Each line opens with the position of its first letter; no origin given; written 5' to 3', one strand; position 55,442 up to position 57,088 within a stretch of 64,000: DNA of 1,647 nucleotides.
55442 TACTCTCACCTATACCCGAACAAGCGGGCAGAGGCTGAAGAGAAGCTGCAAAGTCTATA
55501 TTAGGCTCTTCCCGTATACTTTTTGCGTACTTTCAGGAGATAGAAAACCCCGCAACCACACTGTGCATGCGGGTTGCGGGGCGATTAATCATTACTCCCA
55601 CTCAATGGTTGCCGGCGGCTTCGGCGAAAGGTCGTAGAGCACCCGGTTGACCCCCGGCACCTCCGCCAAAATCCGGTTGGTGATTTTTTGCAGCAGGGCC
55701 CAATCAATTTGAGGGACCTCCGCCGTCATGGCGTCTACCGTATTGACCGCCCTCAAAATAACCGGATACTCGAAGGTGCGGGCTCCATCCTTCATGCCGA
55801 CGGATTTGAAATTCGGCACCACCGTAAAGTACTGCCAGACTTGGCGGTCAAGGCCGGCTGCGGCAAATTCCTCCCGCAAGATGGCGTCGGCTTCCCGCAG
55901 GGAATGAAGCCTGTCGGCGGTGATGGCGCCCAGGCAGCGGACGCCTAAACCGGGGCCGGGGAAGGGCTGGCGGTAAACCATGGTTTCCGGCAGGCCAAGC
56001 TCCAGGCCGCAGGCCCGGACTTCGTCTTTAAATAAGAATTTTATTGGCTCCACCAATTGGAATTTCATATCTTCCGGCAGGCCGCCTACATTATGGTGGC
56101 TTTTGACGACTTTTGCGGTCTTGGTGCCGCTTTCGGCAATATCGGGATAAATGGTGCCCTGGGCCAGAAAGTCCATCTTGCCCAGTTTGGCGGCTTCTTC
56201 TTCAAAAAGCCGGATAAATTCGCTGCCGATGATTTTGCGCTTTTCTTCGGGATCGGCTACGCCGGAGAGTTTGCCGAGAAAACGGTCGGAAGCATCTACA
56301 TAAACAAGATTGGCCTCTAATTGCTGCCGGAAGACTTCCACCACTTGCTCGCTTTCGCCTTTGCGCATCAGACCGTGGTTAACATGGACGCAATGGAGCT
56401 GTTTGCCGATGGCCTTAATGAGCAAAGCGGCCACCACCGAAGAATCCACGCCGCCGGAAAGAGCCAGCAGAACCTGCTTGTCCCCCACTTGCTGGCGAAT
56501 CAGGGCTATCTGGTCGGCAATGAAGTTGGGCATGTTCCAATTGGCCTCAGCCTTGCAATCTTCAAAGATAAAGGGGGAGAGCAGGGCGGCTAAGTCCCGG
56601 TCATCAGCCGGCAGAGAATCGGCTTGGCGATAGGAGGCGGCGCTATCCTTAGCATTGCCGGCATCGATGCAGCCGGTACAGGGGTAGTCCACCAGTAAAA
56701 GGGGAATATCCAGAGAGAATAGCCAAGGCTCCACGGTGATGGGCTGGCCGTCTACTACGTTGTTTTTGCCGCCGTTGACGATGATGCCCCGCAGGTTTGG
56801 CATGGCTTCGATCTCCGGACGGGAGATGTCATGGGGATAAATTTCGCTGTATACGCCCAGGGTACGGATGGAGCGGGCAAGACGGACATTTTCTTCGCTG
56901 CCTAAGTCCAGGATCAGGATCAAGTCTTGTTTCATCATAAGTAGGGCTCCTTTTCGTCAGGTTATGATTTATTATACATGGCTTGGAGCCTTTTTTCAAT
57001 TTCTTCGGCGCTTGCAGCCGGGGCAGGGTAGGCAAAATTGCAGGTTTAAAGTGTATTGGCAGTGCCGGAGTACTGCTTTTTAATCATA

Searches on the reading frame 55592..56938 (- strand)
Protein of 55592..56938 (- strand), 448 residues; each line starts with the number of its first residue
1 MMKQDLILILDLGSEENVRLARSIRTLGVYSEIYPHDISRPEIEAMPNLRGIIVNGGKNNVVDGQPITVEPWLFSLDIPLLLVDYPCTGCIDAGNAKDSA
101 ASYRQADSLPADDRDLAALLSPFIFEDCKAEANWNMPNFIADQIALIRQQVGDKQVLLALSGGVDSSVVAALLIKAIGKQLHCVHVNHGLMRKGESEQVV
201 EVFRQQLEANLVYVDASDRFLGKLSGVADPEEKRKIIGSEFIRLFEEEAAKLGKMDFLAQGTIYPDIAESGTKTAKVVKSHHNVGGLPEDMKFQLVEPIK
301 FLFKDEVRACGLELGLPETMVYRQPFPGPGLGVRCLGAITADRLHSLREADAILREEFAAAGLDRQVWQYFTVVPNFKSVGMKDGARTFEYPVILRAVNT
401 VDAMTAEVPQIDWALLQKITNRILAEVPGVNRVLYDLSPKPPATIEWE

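Call 79: search_protein_families(library=pfam, proteins=[window:55592-56938:-], max_evalue=0.00001)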
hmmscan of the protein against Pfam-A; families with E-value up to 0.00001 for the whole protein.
window:55592-56938:- (448 aa): 4 families
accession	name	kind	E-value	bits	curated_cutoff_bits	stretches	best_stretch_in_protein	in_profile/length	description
PF00958.27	GMP_synt_C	-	5.6e-38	129.3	27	1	356-447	1-92/92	GMP synthase C terminal domain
PF02540.23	NAD_synthase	-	1.3e-08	34.8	21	1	149-211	14-76/242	NAD synthase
PF06508.19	QueC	-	5.7e-06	26.4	22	0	156-216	2-60/210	Queuosine biosynthesis protein QueC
PF00733.27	Asn_synthase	-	7.8e-06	26.2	21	0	146-188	10-52/354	Asparagine synthase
